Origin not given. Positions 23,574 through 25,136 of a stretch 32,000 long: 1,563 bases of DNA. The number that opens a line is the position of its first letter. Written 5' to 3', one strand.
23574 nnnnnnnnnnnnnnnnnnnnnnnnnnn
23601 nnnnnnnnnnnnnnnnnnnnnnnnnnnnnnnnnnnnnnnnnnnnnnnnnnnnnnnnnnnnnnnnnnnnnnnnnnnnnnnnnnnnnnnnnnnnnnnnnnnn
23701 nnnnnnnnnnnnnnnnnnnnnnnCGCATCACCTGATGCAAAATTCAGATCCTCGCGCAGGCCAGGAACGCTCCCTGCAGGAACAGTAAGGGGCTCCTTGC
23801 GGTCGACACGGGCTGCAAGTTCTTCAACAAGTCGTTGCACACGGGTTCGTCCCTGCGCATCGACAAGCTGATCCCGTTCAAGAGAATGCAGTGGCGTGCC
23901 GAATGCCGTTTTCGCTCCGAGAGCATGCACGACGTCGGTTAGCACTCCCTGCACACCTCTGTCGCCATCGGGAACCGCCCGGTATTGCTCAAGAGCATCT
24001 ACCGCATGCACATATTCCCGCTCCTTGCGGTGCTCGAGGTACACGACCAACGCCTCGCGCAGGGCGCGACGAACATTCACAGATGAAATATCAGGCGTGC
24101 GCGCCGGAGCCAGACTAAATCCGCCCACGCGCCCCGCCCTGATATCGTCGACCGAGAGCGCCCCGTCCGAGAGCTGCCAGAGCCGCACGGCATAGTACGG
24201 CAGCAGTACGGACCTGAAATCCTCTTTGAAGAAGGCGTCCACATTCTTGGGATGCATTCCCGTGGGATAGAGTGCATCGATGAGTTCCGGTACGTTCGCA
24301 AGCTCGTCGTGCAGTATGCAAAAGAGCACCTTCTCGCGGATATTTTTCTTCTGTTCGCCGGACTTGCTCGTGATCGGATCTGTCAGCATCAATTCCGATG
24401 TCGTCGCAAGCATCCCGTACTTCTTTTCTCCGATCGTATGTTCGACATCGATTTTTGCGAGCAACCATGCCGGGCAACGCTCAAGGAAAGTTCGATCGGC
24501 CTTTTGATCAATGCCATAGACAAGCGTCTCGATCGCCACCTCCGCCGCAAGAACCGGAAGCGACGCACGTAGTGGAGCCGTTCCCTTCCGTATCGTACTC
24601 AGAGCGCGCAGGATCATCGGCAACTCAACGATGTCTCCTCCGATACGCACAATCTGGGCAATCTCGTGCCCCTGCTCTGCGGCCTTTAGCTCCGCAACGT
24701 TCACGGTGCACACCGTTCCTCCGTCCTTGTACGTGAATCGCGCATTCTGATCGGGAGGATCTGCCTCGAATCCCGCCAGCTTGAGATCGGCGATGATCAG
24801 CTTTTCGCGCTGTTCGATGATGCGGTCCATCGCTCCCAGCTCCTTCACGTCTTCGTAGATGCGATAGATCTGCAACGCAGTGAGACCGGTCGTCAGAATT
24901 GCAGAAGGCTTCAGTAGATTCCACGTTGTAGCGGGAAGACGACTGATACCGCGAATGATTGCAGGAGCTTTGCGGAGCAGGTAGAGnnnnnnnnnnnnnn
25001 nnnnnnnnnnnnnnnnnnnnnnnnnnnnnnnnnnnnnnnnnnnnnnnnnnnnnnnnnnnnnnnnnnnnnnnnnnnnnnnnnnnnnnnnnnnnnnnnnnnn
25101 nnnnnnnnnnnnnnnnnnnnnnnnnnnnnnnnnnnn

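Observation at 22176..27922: Orphan, translationally coupled three-gene module (132 aa, 204 aa, 1575 aa) between csaB and lepA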

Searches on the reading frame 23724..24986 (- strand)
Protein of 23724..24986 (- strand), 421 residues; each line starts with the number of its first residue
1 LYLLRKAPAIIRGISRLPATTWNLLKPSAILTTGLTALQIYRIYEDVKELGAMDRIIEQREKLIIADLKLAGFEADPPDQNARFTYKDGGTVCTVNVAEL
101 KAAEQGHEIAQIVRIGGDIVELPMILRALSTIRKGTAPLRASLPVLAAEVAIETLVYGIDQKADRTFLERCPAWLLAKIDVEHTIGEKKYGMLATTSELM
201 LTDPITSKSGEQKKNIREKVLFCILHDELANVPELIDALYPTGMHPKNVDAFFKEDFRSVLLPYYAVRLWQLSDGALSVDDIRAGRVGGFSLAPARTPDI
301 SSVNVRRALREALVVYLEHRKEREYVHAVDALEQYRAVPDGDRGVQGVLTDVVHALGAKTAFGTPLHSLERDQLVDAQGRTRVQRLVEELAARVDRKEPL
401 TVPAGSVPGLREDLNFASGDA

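Call 55: search_solved_structures(query=A4, max_evalue=10, show_alignments=1)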
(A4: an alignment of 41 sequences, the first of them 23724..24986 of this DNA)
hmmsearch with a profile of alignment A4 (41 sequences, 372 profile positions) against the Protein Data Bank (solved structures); distinct sequences matched with E-value up to 10: 10.
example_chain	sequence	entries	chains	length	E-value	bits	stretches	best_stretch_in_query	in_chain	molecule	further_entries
2ic6_A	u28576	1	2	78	0.46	12.4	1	291-336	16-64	Nucleocapsid protein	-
6zu5_LD0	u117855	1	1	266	0.68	11.9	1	179-232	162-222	uL18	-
2ic9_A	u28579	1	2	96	0.94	11.4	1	291-337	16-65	Nucleocapsid protein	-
2wqz_A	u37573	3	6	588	1.5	10.7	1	161-226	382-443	NEUROLIGIN 4, X-LINKED | NEUROLIGIN-4, X-LINKED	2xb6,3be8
5xeq_A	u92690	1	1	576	1.6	10.6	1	161-226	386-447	Neuroligin-2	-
3bl8_A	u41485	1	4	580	1.6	10.6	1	161-226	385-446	Neuroligin-2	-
5v5v_A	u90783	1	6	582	1.6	10.6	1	161-226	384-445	Neuroligin-2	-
8gs4_A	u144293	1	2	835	2.6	9.9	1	161-226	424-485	Neuroligin-2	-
8g7d_A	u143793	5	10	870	2.8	9.9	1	161-226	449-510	Neuroligin-1,Neuroligin-2 | Neuroligin-2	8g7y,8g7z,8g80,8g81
2j1d_G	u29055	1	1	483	3.1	9.7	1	293-359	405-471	DISHEVELED-ASSOCIATED ACTIVATOR OF MORPHOGENESIS 1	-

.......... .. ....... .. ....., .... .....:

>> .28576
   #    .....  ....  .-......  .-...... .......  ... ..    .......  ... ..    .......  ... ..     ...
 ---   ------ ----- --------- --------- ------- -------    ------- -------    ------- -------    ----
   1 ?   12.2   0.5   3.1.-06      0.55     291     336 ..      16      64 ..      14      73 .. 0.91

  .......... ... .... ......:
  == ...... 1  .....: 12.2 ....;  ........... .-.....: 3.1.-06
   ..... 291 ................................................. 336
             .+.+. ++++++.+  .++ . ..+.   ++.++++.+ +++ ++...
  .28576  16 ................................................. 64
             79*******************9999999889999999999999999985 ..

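Call 56: find_homologous_proteins(query=A4, max_evalue=0.001)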
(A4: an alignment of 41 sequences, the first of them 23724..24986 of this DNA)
Query A4 (41 sequences): 8000 candidates shared short words with the query, none scored E <= 0.001.

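Call 63: predict_structure(alignment_id=A4)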
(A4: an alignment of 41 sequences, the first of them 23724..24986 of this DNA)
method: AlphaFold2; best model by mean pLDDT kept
length: 421 residues; sequences in the alignment: 41
mean_pLDDT: 80.0   pTM: 0.75
mean pLDDT of the five models: 80.0, 80.0, 78.1, 77.1, 76.5
residues with pLDDT >= 90: 188; 70-90: 118; 50-70: 70; < 50: 45
segments of 3 or more residues with pLDDT < 50: 116-150, 155-158
pLDDT, mean of each block of 10 residues (from residue 1): 53 67 55 59 67 79 87 89 87 81 69 49 45 39 37 55 88 90 88 88 74 95 96 90 85 96 96 90 88 72 96 96 95 94 91 95 94 95 96 93 91 78 40
secondary structure, 60 per line:
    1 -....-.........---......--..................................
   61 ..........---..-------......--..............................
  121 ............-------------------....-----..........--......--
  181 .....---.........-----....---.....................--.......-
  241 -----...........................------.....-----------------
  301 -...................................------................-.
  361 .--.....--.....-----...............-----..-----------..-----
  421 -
elements in order: H2-5 H7-15 H19-24 H27-70 E83-88 E91-96 H97-132 E152-155 H161-170 H173-178 H181-185 H189-197 H203-206 H210-230 H233-239 H246-272 H279-283 H302-336 H343-358 H371-374 H382-395

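Call 66: fold_search(model_id=the predicted structure, library=pdb)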
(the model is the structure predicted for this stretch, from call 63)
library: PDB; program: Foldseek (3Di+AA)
matches with E <= 10: 68; with E <= 0.001: 0
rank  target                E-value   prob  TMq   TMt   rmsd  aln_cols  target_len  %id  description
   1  7jg8_d                9.4e-01  0.09  0.12  0.12  31.8       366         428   12  Cryo-EM structure of bedaquiline-saturated Mycobacterium smegmatis ATP synthase rotational state 1 (backbone model) (released 2020-08-19)
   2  8g0c_d                1.2e+00  0.06  0.11  0.11  47.8       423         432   13  Cryo-EM structure of TBAJ-876-bound Mycobacterium smegmatis ATP synthase rotational state 1 (backbone model) (released 2023-02-15)
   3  4j7o                  1.5e+00  0.04  0.09  0.11  23.5       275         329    9  Structure of the N-terminal Repeat Domain of Rickettsia Sca2 (released 2013-07-03)
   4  4ncj_D                1.6e+00  0.13  0.12  0.15  13.3       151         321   16  Crystal Structure of Pyrococcus furiosis Rad50 R805E mutation with ADP Beryllium Flouride (released 2014-03-05)
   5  7njk_d                2.0e+00  0.06  0.12  0.11  29.4       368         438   12  Mycobacterium smegmatis ATP synthase state 1a (released 2021-10-27)
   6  7lci_R                2.1e+00  0.06  0.13  0.13  20.3       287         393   10  PF 06882961 bound to the glucagon-like peptide-1 receptor (GLP-1R):Gs complex (released 2021-01-20)
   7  9jou_A                2.3e+00  0.06  0.12  0.19  15.4       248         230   10  Cryo-EM structure of the zeaxanthin-bound light-driven proton pumping rhodopsin, NM-R1 (released 2025-07-30)
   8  8w1a_B                2.9e+00  0.04  0.13  0.16  15.7       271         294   12  Cryo-EM Structure of KSHV ORF74 Apo Dimer at 2.8A (released 2025-08-27)
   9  8zme_R                3.0e+00  0.05  0.15  0.18  17.2       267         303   11  Protease-activated receptor-2 (PAR2)/miniG13 complex (released 2025-05-28)
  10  7njl_d                3.0e+00  0.04  0.12  0.11  30.3       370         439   15  Mycobacterium smegmatis ATP synthase state 1b (released 2021-10-27)
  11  9ly2_R                3.3e+00  0.04  0.12  0.13  18.5       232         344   11  A Cryo-EM structure of LA-PTH-PTH1R-V2RT-Beta-arrestin1 complex (state 1 conformation) (released 2026-03-04)
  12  9lxp_R                3.5e+00  0.04  0.12  0.14  17.9       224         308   10  A Cryo-EM structure of LA-PTH-PTH1R-Beta-arrestin1 complex (state 2 conformation) (released 2026-03-04)
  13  4w4s_B                3.9e+00  0.03  0.10  0.14  19.4       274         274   13  Crystal structure of ent-kaurene synthase BJKS from bradyrhizobium japonicum in complex with BPH-629 (released 2015-01-14)
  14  9c7i_D                3.9e+00  0.03  0.12  0.14  21.0       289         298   16  Crystal structure of caryolan-1-ol synthase from S. griseus with PEG molecule in the active site (released 2024-11-06)
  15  7epc_A                3.9e+00  0.03  0.12  0.08  18.8       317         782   10  Cryo-EM structure of inactive mGlu7 homodimer (released 2021-06-23)
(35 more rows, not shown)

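Call 95: fold_search(model_id=the predicted structure, library=viral)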
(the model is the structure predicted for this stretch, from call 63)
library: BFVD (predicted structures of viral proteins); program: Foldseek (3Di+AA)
matches with E <= 10: 122; with E <= 0.001: 0
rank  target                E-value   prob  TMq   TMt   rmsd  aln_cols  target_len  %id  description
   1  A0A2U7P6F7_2          6.8e-01  0.11  0.14  0.07  33.3       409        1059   11  (no name in the UniProt tables at hand)
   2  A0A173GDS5            7.2e-01  0.08  0.12  0.17  18.4       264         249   12  Phosphohydrolase [Erwinia phage vB_EamM_RAY]
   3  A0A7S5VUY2            7.2e-01  0.05  0.10  0.07  29.3       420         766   13  (no name in the UniProt tables at hand)
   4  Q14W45                1.1e+00  0.06  0.10  0.11  23.1       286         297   12  ORF61 [Ranid herpesvirus 2]
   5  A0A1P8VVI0            1.1e+00  0.08  0.14  0.06  27.9       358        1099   10  (no name in the UniProt tables at hand)
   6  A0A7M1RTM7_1          1.2e+00  0.06  0.14  0.06  27.7       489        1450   12  Uncharacterized protein [uncultured phage cr130_1]
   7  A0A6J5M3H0            1.6e+00  0.04  0.11  0.07  44.6       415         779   14  Uncharacterized protein [uncultured Caudovirales phage]
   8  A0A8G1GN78            1.7e+00  0.03  0.10  0.13  27.7       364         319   14  Uncharacterized protein (Fragment) [Piper DNA virus 1]
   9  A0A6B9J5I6            1.8e+00  0.06  0.15  0.12  22.8       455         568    9  Putative membrane protein [Vibrio phage vB_VchM_Kuja]
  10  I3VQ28                2.0e+00  0.06  0.14  0.17  21.2       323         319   12  B43.1 [miniopterid betaherpesvirus 1]
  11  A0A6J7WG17            2.0e+00  0.02  0.10  0.07  34.2       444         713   11  Uncharacterized protein [uncultured Caudovirales phage]
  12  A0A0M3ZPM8            2.1e+00  0.04  0.12  0.08  15.7       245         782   11  Ankyrin repeat family protein [Turkeypox virus]
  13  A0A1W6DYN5            2.1e+00  0.03  0.12  0.09  33.3       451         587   12  Tail length tape measure protein [Aeromonas phage phiA8-29]
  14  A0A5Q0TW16            2.1e+00  0.02  0.09  0.10  27.5       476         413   10  Uncharacterized protein [Gysinge virus]
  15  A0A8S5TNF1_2          2.4e+00  0.06  0.13  0.06  39.9       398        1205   14  Large polyvalent protein-associated domain-containing protein [Podoviridae sp. ct90d35]
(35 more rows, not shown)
